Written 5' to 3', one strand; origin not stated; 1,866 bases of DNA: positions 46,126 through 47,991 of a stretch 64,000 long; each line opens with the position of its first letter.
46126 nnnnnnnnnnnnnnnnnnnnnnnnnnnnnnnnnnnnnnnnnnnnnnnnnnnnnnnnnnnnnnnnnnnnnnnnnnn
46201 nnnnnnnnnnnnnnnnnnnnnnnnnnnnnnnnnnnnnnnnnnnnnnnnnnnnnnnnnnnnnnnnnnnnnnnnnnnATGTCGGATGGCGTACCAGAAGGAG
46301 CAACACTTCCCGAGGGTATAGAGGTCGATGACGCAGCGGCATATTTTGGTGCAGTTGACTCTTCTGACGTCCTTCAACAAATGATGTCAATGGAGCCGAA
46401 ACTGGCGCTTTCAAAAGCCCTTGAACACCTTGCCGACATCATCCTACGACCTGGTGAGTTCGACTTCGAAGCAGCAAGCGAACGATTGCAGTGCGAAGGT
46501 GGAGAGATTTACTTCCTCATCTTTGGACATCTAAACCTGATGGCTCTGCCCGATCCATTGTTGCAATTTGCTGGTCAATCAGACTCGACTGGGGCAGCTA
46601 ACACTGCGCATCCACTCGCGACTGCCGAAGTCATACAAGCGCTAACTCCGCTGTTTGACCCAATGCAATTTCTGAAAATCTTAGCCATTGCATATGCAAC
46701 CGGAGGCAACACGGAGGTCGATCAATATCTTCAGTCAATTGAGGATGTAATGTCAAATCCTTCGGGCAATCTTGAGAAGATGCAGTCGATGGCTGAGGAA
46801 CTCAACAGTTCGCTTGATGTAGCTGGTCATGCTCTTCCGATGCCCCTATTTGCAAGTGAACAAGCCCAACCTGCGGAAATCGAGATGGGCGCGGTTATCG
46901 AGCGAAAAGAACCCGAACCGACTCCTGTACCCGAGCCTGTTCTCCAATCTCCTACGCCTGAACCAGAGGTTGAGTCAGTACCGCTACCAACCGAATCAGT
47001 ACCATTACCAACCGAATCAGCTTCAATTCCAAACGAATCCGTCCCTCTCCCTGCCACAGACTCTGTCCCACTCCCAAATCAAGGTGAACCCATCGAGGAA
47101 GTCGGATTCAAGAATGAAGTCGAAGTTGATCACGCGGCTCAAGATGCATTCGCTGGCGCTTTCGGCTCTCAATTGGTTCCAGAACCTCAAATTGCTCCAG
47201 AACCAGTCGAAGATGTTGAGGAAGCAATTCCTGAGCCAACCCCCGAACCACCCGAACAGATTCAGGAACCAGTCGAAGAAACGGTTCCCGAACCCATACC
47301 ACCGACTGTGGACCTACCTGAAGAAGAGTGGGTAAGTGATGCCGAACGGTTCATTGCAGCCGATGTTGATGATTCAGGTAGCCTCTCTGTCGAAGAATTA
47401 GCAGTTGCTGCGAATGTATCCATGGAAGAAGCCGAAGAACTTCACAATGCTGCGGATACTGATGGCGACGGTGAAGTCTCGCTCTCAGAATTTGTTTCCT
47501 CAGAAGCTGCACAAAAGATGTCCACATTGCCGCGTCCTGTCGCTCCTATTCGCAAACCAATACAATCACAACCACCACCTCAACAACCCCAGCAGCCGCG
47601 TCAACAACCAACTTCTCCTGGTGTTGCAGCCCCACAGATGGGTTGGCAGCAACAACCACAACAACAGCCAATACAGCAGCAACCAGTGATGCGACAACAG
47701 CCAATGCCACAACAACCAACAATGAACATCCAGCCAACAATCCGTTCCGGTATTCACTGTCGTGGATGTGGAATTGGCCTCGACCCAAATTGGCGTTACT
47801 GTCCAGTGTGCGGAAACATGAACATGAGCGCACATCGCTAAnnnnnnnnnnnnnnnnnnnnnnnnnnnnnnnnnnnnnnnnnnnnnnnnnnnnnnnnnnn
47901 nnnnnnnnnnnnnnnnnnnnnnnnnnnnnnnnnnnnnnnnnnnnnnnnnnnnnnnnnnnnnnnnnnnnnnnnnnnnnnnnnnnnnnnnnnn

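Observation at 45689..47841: Structured cytoplasmic tail plus SD-coupled EF-hand/PQ-rich/zinc-ribbon protein: candidate intracellular partner of the giant adhesin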

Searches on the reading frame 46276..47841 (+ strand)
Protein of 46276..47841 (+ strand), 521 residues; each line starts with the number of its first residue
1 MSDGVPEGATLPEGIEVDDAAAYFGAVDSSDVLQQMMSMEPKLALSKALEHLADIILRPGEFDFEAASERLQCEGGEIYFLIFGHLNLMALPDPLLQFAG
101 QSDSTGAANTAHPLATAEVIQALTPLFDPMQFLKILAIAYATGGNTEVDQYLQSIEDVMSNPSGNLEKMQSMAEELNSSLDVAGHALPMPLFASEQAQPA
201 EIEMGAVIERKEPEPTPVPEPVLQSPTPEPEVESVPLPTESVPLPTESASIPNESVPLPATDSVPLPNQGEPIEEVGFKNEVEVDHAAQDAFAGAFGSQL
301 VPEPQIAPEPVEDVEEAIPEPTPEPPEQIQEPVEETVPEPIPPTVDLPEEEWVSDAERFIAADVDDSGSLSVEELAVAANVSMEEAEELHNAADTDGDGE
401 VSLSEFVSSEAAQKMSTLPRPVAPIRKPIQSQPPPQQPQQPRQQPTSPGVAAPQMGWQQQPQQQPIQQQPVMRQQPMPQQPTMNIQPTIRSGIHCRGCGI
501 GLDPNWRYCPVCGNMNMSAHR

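Call 6: search_protein_families(library=pfam, proteins=[window:46276-47841:+], max_evalue=0.01)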
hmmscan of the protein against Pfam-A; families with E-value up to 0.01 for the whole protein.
window:46276-47841:+ (521 aa): 7 families
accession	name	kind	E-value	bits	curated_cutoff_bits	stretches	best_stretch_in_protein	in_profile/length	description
PF13499.12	EF-hand_7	-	3.5e-08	34.1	30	1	357-407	6-63/67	EF-hand domain pair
PF13202.12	EF-hand_5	-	8.8e-08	31.7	25.9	1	391-406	6-21/25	EF hand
PF00036.39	EF-hand_1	-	6.3e-06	25.8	25.4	1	386-407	2-23/29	EF hand domain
PF13405.12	EF-hand_6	-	0.00018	21.4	25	0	392-407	8-23/30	EF-hand domain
PF13833.12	EF-hand_8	-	0.00064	19.9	28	1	367-407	2-48/54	EF-hand domain pair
PF13240.11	Zn_Ribbon_1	-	0.0069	16.6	25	0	495-514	2-21/23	zinc-ribbon domain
PF12773.13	DZR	-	0.0092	16.6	27.3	0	493-513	25-45/45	Double zinc ribbon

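Call 8: find_homologous_proteins(query=window:46276-47841:+)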
Query window:46276-47841:+ (521 aa): 521 proteins with E <= 0.001 among 8000 candidates; the best 120 are listed.
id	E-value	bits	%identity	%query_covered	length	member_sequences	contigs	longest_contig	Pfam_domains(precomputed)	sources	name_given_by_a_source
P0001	0.0e+0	1124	99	100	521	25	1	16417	PF13499.13,PF13202.13,PF00036.39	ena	-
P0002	1.8e-259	880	78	100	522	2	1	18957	PF13499.13,PF13202.13,PF00036.39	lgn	-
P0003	4.0e-258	876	78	100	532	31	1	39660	PF13499.13,PF13202.13,PF00036.39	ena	-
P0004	6.5e-258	875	77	100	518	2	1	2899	PF13499.13,PF13202.13,PF00036.39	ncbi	-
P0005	1.3e-255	868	75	100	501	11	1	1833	PF13499.13,PF13202.13,PF00036.39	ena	-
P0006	1.7e-254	864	78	100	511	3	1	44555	PF13499.13,PF13202.13,PF00036.39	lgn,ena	-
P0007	1.2e-253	861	78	100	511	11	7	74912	PF13499.13,PF13202.13,PF00036.39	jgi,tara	jgi:hypothetical protein|tara:strand:+ start:202 stop:1737 length:1536 start_codon:yes stop_codon:ye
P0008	1.2e-253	861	77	100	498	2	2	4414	PF13499.13,PF13202.13,PF00036.39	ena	-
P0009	1.3e-253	861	77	100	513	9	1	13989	PF13499.13,PF13202.13,PF00036.39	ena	-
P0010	1.8e-253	860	79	58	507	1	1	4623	PF13499.13,PF13202.13,PF00036.39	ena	-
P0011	1.9e-253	860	79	58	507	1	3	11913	PF13499.13,PF13202.13,PF00036.39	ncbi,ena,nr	ncbi:MAG: hypothetical protein VXY35_03020 [Candidatus Thermoplasmatota archaeon]|nr:hypothetical pr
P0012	6.8e-253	859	78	100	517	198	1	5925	PF13499.13,PF13202.13,PF00036.39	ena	-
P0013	7.5e-253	858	79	58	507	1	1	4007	PF13499.13,PF13202.13,PF00036.39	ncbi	-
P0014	2.6e-251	853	75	100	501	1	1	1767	PF13499.13,PF13202.13,PF00036.39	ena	-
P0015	4.9e-251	852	74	100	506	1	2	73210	PF13499.13,PF13202.13,PF00036.39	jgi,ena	-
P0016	1.1e-250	851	74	100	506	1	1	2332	PF13499.13,PF13202.13,PF00036.39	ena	-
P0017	1.2e-250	851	74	100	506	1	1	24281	PF13499.13,PF13202.13,PF00036.39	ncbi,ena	-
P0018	1.3e-250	851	75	58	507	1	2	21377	PF13499.13,PF13202.13,PF00036.39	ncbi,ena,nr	ncbi:MAG: hypothetical protein VXV71_00030 [Candidatus Thermoplasmatota archaeon]|nr:hypothetical pr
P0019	1.6e-250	851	75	100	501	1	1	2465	PF13499.13,PF13202.13,PF00036.39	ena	-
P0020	1.8e-250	851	74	100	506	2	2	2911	PF13499.13,PF13202.13,PF00036.39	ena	-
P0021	1.9e-250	851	75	100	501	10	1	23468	PF13499.13,PF13202.13,PF00036.39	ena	-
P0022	1.9e-250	850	75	100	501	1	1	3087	PF13499.13,PF13202.13,PF00036.39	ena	-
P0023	2.0e-250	850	75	100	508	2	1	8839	PF13499.13,PF13202.13,PF00036.39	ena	-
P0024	2.3e-250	850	73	100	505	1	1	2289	PF13499.13,PF13202.13,PF00036.39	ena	-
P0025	2.3e-250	850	75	100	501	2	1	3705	PF13499.13,PF13202.13,PF00036.39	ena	-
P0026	4.0e-250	849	74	100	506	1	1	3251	PF13499.13,PF13202.13,PF00036.39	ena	-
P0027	7.3e-250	849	74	100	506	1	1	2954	PF13499.13,PF13202.13,PF00036.39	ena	-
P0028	1.7e-249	847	75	100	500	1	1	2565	PF13499.13,PF13202.13,PF00036.39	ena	-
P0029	3.1e-249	847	74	100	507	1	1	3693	PF13499.13,PF13202.13,PF00036.39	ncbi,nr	ncbi:MAG: hypothetical protein VX071_03100 [Candidatus Thermoplasmatota archaeon]|nr:hypothetical pr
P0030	4.5e-249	846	75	58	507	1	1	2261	PF13499.13,PF13202.13,PF00036.39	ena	-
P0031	8.6e-249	845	77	100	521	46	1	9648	PF13499.13,PF13202.13,PF00036.39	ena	-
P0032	8.6e-249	845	74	100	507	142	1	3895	PF13499.13,PF13202.13,PF00036.39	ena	-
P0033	1.3e-248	844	75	58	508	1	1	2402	PF13499.13,PF13202.13,PF00036.39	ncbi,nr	ncbi:MAG: hypothetical protein VX115_00330, partial [Candidatus Thermoplasmatota archaeon]|nr:hypoth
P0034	1.5e-248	844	76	100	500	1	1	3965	PF13499.13,PF13202.13,PF00036.39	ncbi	ncbi:MAG: hypothetical protein ACPF9S_04700 [Candidatus Poseidoniaceae archaeon]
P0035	2.0e-248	844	75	100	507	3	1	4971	PF13499.13,PF13202.13,PF00036.39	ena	-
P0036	2.3e-248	844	74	100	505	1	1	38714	PF13499.13,PF13202.13,PF00036.39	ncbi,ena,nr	ncbi:MAG: Uncharacterised protein [Candidatus Poseidoniaceae archaeon]|nr:MAG: Uncharacterised prote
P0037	2.5e-248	843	76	100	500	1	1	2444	PF13499.13,PF13202.13,PF00036.39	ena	-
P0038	4.2e-248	843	76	100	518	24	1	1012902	PF13499.13,PF13202.13,PF00036.39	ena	-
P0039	4.6e-248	843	77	100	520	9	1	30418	PF13499.13,PF13202.13,PF00036.39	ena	-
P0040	1.1e-247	841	73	100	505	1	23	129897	PF13499.13,PF13202.13,PF00036.39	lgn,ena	-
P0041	2.8e-247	840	79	58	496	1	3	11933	PF13499.13,PF13202.13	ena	-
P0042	3.4e-247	840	77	100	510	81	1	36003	PF13499.13,PF13202.13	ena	-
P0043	3.5e-247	840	75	100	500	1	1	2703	PF13499.13,PF13202.13,PF00036.39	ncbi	-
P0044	7.6e-247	839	76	100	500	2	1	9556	PF13499.13,PF13202.13,PF00036.39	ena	-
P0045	7.6e-247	839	73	100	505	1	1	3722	PF13499.13,PF13202.13,PF00036.39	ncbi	-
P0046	1.1e-246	838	75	100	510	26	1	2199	PF13499.13,PF13202.13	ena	-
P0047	1.9e-246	837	75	100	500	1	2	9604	PF13499.13,PF13202.13,PF00036.39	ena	-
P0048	3.4e-246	836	76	100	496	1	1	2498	PF13499.13,PF13202.13,PF00036.39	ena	-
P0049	6.9e-246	835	78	100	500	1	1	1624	PF13499.13,PF13202.13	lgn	-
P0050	7.5e-246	835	78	100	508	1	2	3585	PF13499.13,PF13202.13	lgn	-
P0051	1.5e-245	834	78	100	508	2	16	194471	PF13499.13,PF13202.13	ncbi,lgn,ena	-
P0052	2.8e-245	833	74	100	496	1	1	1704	PF13499.13,PF13202.13,PF00036.39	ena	-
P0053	3.5e-245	833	75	100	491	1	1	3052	PF13499.13,PF13202.13,PF00036.39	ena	-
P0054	6.3e-245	832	78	100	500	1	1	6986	PF13499.13,PF13202.13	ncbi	ncbi:MAG: hypothetical protein ACJZ56_09720 [Candidatus Thalassarchaeaceae archaeon]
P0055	7.4e-245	832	75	100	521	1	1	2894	PF13499.13,PF13202.13,PF00036.39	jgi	-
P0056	7.4e-245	832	99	75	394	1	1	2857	PF13499.13,PF13202.13,PF00036.39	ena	-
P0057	1.0e-244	832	75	100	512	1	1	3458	PF13499.13,PF13202.13,PF00036.39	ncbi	-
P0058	1.2e-244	831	76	100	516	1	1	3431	PF13499.13,PF13202.13,PF00036.39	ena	-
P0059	1.4e-244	831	76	100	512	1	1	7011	PF13499.13,PF13202.13,PF00036.39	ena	-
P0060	1.5e-244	831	73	100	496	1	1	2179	PF13499.13,PF13202.13,PF00036.39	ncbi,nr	ncbi:MAG: hypothetical protein VX998_08555 [Candidatus Thermoplasmatota archaeon]|nr:hypothetical pr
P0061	1.6e-244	831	75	100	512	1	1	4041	PF13499.13,PF13202.13,PF00036.39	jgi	-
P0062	2.4e-244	830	80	58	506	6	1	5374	PF13499.13,PF13202.13,PF00036.39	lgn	-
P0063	2.4e-244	830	75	100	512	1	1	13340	PF13499.13,PF13202.13,PF00036.39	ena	-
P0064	2.5e-244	830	75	100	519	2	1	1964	PF13499.13,PF13202.13,PF00036.39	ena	-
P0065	2.7e-244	830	75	100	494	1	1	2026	PF13499.13,PF13202.13,PF00036.39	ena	-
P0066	2.9e-244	830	75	100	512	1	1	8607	PF13499.13,PF13202.13,PF00036.39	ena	-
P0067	4.4e-244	830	75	100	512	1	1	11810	PF13499.13,PF13202.13,PF00036.39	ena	-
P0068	6.4e-244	829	75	100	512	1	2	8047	PF13499.13,PF13202.13,PF00036.39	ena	-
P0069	6.5e-244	829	74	100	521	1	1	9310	PF13499.13,PF13202.13,PF00036.39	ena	-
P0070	1.1e-243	828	75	100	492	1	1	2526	PF13499.13,PF13202.13,PF00036.39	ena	-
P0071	1.4e-243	828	75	100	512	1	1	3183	PF13499.13,PF13202.13,PF00036.39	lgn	-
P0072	1.4e-243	828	75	100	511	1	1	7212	PF13499.13,PF13202.13,PF00036.39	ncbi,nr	ncbi:MAG: hypothetical protein CL959_06875 [Euryarchaeota archaeon]|nr:hypothetical protein [Euryarc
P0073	1.6e-243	828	75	100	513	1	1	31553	PF13499.13,PF13202.13,PF00036.39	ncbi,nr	ncbi:MAG: hypothetical protein QGF34_00235 [Candidatus Poseidoniaceae archaeon]|nr:hypothetical prot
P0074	2.5e-243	827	75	100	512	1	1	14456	PF13499.13,PF13202.13,PF00036.39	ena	-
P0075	2.9e-243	827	75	100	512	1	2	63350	PF13499.13,PF13202.13,PF00036.39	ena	-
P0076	3.9e-243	826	75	100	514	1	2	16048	PF13499.13,PF13202.13,PF00036.39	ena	-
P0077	7.5e-243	825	76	100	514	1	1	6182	PF13499.13,PF13202.13,PF00036.39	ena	-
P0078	7.7e-243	825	75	100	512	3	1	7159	PF13499.13,PF13202.13,PF00036.39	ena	-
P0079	8.2e-243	825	76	99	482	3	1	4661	PF13499.13,PF13202.13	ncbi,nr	ncbi:MAG: hypothetical protein VXV85_04545, partial [Candidatus Thermoplasmatota archaeon]|nr:hypoth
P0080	3.9e-242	823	75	100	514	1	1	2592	PF13499.13,PF13202.13,PF00036.39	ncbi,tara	tara:strand:- start:489 stop:2033 length:1545 start_codon:yes stop_codon:yes gene_type:complete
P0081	5.7e-242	823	75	100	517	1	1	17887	PF13499.13,PF13202.13,PF00036.39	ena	-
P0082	6.6e-242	822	74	100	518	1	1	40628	PF13499.13,PF13202.13,PF00036.39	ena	-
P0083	8.2e-242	822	76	100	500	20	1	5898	PF13499.13,PF13202.13,PF00036.39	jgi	-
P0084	9.5e-242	822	73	100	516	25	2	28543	PF13499.13,PF13202.13,PF00036.39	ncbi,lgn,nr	ncbi:MAG: hypothetical protein VXY42_01065 [Candidatus Thermoplasmatota archaeon]|nr:hypothetical pr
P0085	4.7e-241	820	74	96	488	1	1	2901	PF13499.13,PF13202.13,PF00036.39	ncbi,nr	ncbi:MAG: hypothetical protein VX872_06720, partial [Candidatus Thermoplasmatota archaeon]|nr:hypoth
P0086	1.2e-240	818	75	100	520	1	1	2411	PF13499.13,PF13202.13,PF00036.39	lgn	-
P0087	1.2e-240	818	74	100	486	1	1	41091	PF13499.13,PF13202.13,PF00036.39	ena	-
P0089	4.2e-240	816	74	100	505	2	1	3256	PF13499.13,PF13202.13,PF00036.39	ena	-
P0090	5.0e-240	816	76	100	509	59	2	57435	PF13499.13,PF13202.13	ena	-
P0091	6.5e-240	816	74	100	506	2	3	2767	PF13499.13,PF13202.13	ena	-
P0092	2.2e-239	814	74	100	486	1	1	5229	PF13499.13,PF13202.13,PF00036.39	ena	-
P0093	4.8e-239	813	73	100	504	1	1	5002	PF13499.13,PF13202.13,PF00036.39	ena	-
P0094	6.1e-239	813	77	58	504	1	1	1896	PF13499.13,PF13202.13,PF00036.39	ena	-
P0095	7.7e-239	812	73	100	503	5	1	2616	PF13499.13,PF13202.13,PF00036.39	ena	-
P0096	1.1e-238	812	74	100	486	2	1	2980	PF13499.13,PF13202.13,PF00036.39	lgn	-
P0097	2.6e-238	810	76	100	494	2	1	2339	PF13499.13,PF13202.13,PF00036.39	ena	-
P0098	6.3e-238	809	74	100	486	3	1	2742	PF13499.13,PF13202.13,PF00036.39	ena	-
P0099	2.0e-233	794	75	100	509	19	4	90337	PF13499.13,PF13202.13,PF00036.39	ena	-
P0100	2.3e-221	755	69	100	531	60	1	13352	PF13499.13,PF13202.13,PF00036.39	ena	-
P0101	3.4e-213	728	87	40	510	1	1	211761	PF13499.13,PF13202.13,PF00036.39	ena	-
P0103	1.3e-196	673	64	100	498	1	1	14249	PF13499.13,PF13202.13,PF00036.39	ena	-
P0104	2.3e-196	672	65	100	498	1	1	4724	PF13499.13,PF13202.13,PF00036.39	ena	-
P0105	6.3e-196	671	64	100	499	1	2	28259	PF13499.13,PF13202.13,PF00036.39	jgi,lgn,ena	-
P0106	2.8e-195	668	64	100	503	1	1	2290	PF13499.13,PF13202.13,PF00036.39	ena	-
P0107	3.6e-195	668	64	100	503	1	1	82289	PF13499.13,PF13202.13,PF00036.39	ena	-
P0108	3.8e-195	668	64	100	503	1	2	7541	PF13499.13,PF13202.13,PF00036.39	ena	-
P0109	9.8e-195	667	64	100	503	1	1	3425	PF13499.13,PF13202.13,PF00036.39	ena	-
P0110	2.0e-194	666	63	100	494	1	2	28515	PF13499.13,PF13202.13,PF00036.39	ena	-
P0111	6.5e-194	664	64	100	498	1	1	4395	PF13499.13,PF13202.13,PF00036.39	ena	-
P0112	9.1e-194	664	64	100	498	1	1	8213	PF13499.13,PF13202.13,PF00036.39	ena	-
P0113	1.7e-193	663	63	100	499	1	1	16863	PF13499.13,PF13202.13,PF00036.39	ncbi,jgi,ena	-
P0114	2.3e-193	662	63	100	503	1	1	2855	PF13499.13,PF13202.13,PF00036.39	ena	-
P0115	3.4e-193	662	63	100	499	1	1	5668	PF13499.13,PF13202.13,PF00036.39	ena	-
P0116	1.5e-192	660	64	100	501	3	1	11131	PF13499.13,PF13202.13,PF00036.39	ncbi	-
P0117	2.0e-192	659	63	100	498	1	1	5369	PF13499.13,PF13202.13,PF00036.39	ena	-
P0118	2.3e-192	659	63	100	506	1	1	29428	PF13499.13,PF13202.13,PF00036.39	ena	-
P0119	1.7e-191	656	63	100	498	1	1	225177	PF13499.13,PF13202.13,PF00036.39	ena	-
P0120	2.2e-191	656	62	100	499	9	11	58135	PF13499.13,PF13202.13,PF00036.39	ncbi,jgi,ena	-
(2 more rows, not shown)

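Call 11: find_related_loci(query=A1, collection=genome_contigs, flank=10000)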
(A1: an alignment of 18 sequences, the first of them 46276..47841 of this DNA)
Query A1 (521 aa) in genome_contigs; peptide patterns used: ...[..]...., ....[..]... (x = any residue, [..] = any of these).
278 stretches matched a pattern; 127 encode a relative of the query (tblastn E <= 1e-3); the best 80 are kept; 80 distinct loci.
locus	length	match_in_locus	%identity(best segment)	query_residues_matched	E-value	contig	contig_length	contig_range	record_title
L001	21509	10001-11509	78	1-521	0e+0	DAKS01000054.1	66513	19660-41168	MAG TPA_asm: Euryarchaeota archaeon UBA443 UBA443_contig_5236, whole genome shotgun sequence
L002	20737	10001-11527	77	1-521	0e+0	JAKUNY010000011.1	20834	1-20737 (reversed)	MAG: Candidatus Poseidoniaceae archaeon isolate ALOHA_A2.0_19 A2.0-MGIIa-L2-1_11, whole genome shotgun sequence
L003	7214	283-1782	76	1-521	0e+0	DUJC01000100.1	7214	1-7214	MAG TPA_asm: Candidatus Poseidoniaceae archaeon isolate UBA8574 contig_62311, whole genome shotgun sequence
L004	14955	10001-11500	78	1-521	0e+0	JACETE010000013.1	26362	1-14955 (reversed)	MAG: Candidatus Poseidoniales archaeon isolate MCMED-G34 MGII-MCMED-G34-C13, whole genome shotgun sequence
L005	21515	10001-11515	74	1-521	0e+0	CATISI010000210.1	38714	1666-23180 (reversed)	MAG: Candidatus Poseidoniaceae archaeon isolate bin.912 MAG genome assembly, contig: k119_7774673, whole genome shotgun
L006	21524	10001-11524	76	1-521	0e+0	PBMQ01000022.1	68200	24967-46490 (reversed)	MAG: Methanobacteriota archaeon isolate SP209 45282, whole genome shotgun sequence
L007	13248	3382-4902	75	1-521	0e+0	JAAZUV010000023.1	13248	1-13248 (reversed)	MAG: Methanobacteriota archaeon isolate AW_metabat.40 AW_C684, whole genome shotgun sequence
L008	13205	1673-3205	78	1-521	0e+0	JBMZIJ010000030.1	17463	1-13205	MAG: Candidatus Poseidoniaceae archaeon isolate ME_XS_2301_4_bin25 ME_XS_2301_4_bin25_29, whole genome shotgun sequence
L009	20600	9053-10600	73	1-521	0e+0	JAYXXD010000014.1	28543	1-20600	MAG: Thermoplasmatota archaeon isolate XS_MAG161 XS_MAG161_0014, whole genome shotgun sequence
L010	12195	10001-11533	77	1-521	0e+0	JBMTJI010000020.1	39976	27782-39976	MAG: Candidatus Poseidoniaceae archaeon isolate CJ_V5_S11_50percent_ser_metabat.43 NODE_272_length_39976_cov_8.789484, w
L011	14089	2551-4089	75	1-521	0e+0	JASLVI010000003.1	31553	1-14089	MAG: Candidatus Poseidoniaceae archaeon isolate ETNP17_MAG_1 NODE_3_length_31553_cov_4.289999, whole genome shotgun sequ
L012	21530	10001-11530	76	1-521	0e+0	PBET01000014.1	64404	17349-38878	MAG: Methanobacteriota archaeon isolate SP314 129222, whole genome shotgun sequence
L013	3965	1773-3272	76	1-521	0e+0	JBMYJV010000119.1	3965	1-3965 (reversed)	MAG: Candidatus Poseidoniaceae archaeon isolate ME_XS_2109_bin_66 ME_XS_2109_bin_66_118, whole genome shotgun sequence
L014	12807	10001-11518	74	1-521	0e+0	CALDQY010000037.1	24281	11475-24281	MAG TPA_asm: uncultured Rhodobiaceae bacterium isolate ERR599054_bin.37_CONCOCT_v1.1_MAG genome assembly, contig: ERZ840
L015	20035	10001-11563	68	1-521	0e+0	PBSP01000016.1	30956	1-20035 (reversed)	MAG: Methanobacteriota archaeon isolate NP83 55480, whole genome shotgun sequence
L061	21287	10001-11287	46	1-429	2e-98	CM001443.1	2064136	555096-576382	MAG: uncultured Candidatus Poseidoniales archaeon isolate MG-II chromosome, whole genome shotgun sequence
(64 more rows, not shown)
